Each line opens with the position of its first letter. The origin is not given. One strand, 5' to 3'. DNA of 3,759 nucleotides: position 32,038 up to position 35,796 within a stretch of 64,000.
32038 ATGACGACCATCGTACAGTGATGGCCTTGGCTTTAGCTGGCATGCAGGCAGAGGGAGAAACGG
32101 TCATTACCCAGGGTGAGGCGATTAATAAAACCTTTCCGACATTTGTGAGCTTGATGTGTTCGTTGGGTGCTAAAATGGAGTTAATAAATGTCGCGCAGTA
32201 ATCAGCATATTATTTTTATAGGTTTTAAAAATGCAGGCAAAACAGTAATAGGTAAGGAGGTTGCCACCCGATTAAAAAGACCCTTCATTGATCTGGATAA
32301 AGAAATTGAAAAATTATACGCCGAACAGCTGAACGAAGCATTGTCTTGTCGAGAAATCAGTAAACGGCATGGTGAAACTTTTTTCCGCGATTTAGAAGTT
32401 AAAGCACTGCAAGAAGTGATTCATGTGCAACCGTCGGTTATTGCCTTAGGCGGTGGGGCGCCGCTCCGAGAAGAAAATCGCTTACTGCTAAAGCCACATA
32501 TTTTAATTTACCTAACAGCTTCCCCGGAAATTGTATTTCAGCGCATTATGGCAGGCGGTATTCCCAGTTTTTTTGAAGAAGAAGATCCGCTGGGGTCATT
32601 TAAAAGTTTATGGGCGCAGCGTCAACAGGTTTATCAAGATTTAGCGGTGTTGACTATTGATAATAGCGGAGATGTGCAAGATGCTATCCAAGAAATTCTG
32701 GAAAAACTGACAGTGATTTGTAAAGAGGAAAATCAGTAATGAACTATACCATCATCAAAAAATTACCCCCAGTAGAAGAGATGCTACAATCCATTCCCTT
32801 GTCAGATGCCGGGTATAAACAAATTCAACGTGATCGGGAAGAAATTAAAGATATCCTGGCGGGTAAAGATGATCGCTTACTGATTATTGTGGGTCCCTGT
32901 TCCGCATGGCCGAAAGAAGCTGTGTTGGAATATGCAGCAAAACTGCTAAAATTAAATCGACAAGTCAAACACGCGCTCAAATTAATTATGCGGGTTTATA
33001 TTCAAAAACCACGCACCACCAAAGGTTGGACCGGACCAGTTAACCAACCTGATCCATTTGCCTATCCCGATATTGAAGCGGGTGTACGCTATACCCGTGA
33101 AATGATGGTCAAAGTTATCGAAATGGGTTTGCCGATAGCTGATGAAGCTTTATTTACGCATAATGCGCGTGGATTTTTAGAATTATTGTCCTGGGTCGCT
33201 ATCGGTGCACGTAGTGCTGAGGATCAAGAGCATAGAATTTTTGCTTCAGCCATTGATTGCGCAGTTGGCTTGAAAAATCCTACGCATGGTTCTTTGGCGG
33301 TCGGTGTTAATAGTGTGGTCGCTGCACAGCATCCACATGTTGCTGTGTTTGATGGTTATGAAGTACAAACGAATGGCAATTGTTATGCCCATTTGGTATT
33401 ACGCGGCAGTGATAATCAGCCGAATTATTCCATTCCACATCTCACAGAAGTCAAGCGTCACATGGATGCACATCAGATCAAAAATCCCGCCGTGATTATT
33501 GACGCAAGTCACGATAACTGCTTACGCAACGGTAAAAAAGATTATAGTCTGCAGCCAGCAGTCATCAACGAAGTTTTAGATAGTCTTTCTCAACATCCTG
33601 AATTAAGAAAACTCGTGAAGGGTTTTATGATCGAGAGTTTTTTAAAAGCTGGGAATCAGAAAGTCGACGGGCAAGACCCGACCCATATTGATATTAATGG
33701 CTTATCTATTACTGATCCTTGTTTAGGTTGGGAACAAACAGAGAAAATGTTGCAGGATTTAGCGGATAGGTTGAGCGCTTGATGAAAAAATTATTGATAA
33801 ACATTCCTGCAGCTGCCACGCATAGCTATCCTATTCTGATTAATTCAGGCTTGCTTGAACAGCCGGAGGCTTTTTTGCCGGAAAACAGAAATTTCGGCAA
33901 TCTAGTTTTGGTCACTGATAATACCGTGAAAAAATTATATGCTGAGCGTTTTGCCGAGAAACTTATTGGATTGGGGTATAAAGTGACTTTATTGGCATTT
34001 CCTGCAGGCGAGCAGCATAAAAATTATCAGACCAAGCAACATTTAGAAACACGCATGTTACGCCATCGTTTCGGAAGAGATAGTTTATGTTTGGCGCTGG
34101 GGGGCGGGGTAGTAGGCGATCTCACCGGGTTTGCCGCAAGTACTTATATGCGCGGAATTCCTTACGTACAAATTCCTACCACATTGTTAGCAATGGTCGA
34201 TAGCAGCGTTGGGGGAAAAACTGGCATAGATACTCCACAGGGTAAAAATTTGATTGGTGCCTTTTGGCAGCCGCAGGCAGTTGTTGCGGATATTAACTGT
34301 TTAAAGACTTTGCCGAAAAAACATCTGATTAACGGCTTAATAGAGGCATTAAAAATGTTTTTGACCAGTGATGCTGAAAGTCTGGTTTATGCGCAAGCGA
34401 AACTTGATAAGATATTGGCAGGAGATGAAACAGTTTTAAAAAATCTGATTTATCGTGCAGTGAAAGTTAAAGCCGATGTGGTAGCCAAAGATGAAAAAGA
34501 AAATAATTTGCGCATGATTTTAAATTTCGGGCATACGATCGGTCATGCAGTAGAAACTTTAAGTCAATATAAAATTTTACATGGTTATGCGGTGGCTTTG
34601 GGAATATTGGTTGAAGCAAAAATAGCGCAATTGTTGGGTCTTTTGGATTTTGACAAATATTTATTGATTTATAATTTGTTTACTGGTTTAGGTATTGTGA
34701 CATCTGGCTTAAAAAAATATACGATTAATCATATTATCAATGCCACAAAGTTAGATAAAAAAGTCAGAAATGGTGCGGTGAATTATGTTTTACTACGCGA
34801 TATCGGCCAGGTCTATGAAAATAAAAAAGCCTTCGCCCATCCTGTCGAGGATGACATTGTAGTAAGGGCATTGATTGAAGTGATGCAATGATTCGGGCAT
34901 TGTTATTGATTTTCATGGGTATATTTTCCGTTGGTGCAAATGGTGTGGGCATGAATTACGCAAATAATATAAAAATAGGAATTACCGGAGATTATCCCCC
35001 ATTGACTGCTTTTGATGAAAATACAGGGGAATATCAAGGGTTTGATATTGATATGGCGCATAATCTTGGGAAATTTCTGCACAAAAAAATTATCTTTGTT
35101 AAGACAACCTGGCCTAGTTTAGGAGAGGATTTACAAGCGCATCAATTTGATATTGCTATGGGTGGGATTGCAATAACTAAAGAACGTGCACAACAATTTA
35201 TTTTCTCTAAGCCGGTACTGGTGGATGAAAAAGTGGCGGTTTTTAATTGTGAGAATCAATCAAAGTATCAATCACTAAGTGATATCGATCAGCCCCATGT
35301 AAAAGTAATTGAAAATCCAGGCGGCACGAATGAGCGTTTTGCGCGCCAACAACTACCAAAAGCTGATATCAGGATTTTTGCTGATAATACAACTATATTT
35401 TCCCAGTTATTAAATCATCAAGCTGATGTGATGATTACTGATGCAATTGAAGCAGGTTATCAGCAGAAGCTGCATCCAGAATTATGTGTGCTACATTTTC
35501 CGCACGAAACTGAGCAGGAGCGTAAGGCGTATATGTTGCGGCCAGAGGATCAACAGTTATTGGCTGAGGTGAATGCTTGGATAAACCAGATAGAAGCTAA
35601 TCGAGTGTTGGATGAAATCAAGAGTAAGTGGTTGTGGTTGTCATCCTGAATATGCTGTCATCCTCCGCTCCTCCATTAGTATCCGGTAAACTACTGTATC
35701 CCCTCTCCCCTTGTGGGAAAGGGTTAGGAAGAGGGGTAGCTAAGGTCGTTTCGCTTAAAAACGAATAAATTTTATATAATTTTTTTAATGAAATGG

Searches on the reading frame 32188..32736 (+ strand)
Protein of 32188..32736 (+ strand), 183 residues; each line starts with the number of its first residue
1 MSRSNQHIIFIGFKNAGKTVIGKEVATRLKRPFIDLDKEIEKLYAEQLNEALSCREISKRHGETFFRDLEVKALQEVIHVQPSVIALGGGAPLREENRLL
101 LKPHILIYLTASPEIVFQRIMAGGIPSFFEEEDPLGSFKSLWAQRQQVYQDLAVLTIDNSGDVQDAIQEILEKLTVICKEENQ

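Call 10: search_protein_families(library=ncbifam, proteins=[window:32188-32736:+])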
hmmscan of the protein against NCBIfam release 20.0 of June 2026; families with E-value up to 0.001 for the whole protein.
window:32188-32736:+ (183 aa): 13 families
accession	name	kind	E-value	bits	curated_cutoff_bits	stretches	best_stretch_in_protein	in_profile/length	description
NF010554.0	PRK13948.1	equivalog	5.8e-31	107.5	217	1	3-176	8-175/192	shikimate kinase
NF010552.0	PRK13946.1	equivalog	1e-30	106.8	186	1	3-180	21-193/198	shikimate kinase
NF010553.0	PRK13947.1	equivalog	5.7e-30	104.8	204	1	7-173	3-164/173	shikimate kinase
NF010556.0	PRK13951.1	equivalog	2.1e-22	79.7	560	1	8-160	3-146/492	bifunctional shikimate kinase AroK/3-dehydroquinate synthase AroB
NF002988.0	PRK03731.1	equivalog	1e-21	77.4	161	1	5-176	2-170/174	shikimate kinase AroL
NF006015.0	PRK08154.1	subfamily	1.7e-21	76.7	204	1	4-175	135-303/314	anaerobic benzoate catabolism transcriptional regulator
NF010627.0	PRK14021.1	equivalog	3.3e-19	68.7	565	1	6-166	7-165/542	bifunctional shikimate kinase/3-dehydroquinate synthase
NF001866.0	PRK00625.1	equivalog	3e-18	66.6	142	1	7-135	2-128/173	shikimate kinase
NF010555.0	PRK13949.1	equivalog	3.3e-18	66.4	180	1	7-121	3-112/175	shikimate kinase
NF040667.1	hom_kin_desulfo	exception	1.1e-17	64.3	197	1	7-174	2-162/163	homoserine kinase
NF006610.0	PRK09169.1-4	subfamily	4.8e-17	59.9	4299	1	6-152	2866-3007/3056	hypothetical protein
NF003456.0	PRK05057.1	equivalog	1.5e-14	54.3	195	1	6-165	5-160/173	shikimate kinase AroK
NF004861.0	PRK06217.1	equivalog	0.00084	18.8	203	0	6-38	2-34/183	hypothetical protein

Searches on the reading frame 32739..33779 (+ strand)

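Call 10: search_protein_families(library=ncbifam, proteins=[window:32739-33779:+])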
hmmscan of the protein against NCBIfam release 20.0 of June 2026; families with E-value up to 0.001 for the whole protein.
window:32739-33779:+ (347 aa): 6 families
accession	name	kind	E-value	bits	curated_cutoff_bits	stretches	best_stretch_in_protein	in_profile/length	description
NF009395.0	PRK12755.1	subfamily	4.7e-107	357.8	343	1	5-346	14-349/355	3-deoxy-7-phosphoheptulonate synthase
TIGR00034.1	aroFGH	equivalog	4.8e-90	301.8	173.2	1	5-345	7-338/342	3-deoxy-7-phosphoheptulonate synthase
NF009396.0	PRK12756.1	subfamily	8.3e-82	274.8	463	1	5-344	11-343/349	Trp-sensitive 3-deoxy-7-phosphoheptulonate synthase AroH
NF006723.0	PRK09261.1-1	equivalog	3.5e-77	259.7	568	1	6-345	14-345/351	3-deoxy-7-phosphoheptulonate synthase AroG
NF006421.0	PRK08673.1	subfamily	0.00015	21.1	335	1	8-178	55-206/338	3-deoxy-7-phosphoheptulonate synthase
TIGR01361.1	DAHP_synth_Bsub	equivalog_domain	0.00033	20.1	267.75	1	34-180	14-139/260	3-deoxy-7-phosphoheptulonate synthase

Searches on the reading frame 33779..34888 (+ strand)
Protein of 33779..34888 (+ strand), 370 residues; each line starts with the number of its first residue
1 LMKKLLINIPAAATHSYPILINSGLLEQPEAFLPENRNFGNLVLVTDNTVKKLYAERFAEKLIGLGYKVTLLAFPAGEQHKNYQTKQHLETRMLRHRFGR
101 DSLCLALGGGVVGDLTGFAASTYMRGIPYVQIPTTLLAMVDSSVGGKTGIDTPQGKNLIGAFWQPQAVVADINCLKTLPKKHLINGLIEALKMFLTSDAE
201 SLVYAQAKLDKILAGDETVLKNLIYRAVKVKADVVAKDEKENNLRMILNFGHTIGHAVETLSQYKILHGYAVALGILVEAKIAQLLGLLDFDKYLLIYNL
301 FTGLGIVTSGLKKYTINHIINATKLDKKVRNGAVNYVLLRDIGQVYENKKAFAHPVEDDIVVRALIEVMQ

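Call 11: search_protein_families(library=ncbifam, proteins=[window:33779-34888:+])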
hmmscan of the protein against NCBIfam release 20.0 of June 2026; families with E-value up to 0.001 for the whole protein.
window:33779-34888:+ (370 aa): 8 families
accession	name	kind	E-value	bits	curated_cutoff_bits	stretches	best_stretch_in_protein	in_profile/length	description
TIGR01357.1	aroB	equivalog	1.7e-106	356.3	305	1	17-351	1-334/344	3-dehydroquinate synthase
TIGR04425.1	P_lya_rel_AroB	hypoth_equivalog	3.8e-69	233.3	400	1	26-355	17-336/348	AroB-related putative sugar phosphate phospholyase (cyclizing)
NF010627.0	PRK14021.1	equivalog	3.1e-67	227.2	565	1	2-351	174-528/542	bifunctional shikimate kinase/3-dehydroquinate synthase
NF004852.0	PRK06203.1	equivalog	2.3e-53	181.5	333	1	66-347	86-375/407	3-dehydroquinate synthase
NF010556.0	PRK13951.1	equivalog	3.7e-48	164.6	560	1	48-345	194-477/492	bifunctional shikimate kinase AroK/3-dehydroquinate synthase AroB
NF002022.0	PRK00843.1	equivalog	3.4e-11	42.7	413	1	19-187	14-169/350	NAD(P)-dependent glycerol-1-phosphate dehydrogenase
NF041822.1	daptide_DH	equivalog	6e-06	25.4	300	1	124-194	102-171/363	daptide-type RiPP biosynthesis dehydogenase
NF006941.0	PRK09423.1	subfamily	0.00062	18.7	336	0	41-201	31-183/367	glycerol dehydrogenase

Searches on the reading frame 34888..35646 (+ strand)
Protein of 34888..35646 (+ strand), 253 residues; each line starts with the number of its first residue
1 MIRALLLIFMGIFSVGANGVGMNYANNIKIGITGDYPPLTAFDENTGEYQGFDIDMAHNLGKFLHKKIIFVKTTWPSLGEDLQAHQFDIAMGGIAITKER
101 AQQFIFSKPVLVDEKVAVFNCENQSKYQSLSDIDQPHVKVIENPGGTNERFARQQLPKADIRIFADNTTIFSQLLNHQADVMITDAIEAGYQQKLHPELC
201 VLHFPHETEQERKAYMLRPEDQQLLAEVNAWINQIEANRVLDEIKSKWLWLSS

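Call 11: search_protein_families(library=ncbifam, proteins=[window:34888-35646:+])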
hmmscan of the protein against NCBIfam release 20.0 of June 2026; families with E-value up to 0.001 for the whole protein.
window:34888-35646:+ (253 aa): 12 families
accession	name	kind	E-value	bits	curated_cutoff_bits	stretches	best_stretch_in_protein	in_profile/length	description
TIGR01096.1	3A0103s03R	subfamily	1.6e-26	93.3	256.35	1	15-249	13-250/250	lysine/arginine/ornithine ABC transporter substrate-binding protein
NF008426.0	PRK11260.1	equivalog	3e-25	89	312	1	26-249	41-260/266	cystine ABC transporter substrate-binding protein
NF041765.1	ArtJ_Ecoli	equivalog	8.5e-19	68.1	510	1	18-249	13-241/243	arginine ABC transporter substrate-binding protein ArtJ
NF008112.0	PRK10859.1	equivalog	6.2e-18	64.5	354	1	35-249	50-265/483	membrane-bound lytic murein transglycosylase MltF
NF041764.1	ArtI_Ecoli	equivalog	7.1e-15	55.1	522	1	22-202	17-191/243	arginine ABC transporter substrate-binding protein ArtI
NF011583.0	PRK15007.1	subfamily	7.7e-14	51.6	358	1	23-181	18-170/243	arginine ABC transporter substrate-binding protein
NF007029.0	PRK09495.1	equivalog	1.6e-13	51.1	303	1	45-249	42-243/248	glutamine ABC transporter substrate-binding protein GlnH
NF011586.0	PRK15010.1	equivalog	1.1e-12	48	440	1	22-190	22-188/260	lysine/arginine/ornithine ABC transporter substrate-binding protein ArgT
TIGR02995.1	ectoine_ehuB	equivalog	1.5e-12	47.4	190.9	1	28-234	35-245/275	ectoine/hydroxyectoine ABC transporter substrate-binding protein EhuB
NF011965.0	PRK15437.1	equivalog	3.8e-12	46.3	459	1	23-189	23-187/260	histidine ABC transporter substrate-binding protein HisJ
NF008885.0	PRK11917.1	equivalog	1.6e-09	37.7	373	1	26-141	38-154/259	bifunctional adhesin/ABC transporter aspartate/glutamate-binding protein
NF052427.1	StpK7MSMEG_1200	equivalog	0.00048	18.7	900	1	29-106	365-441/601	serine/threonine protein kinase StpK7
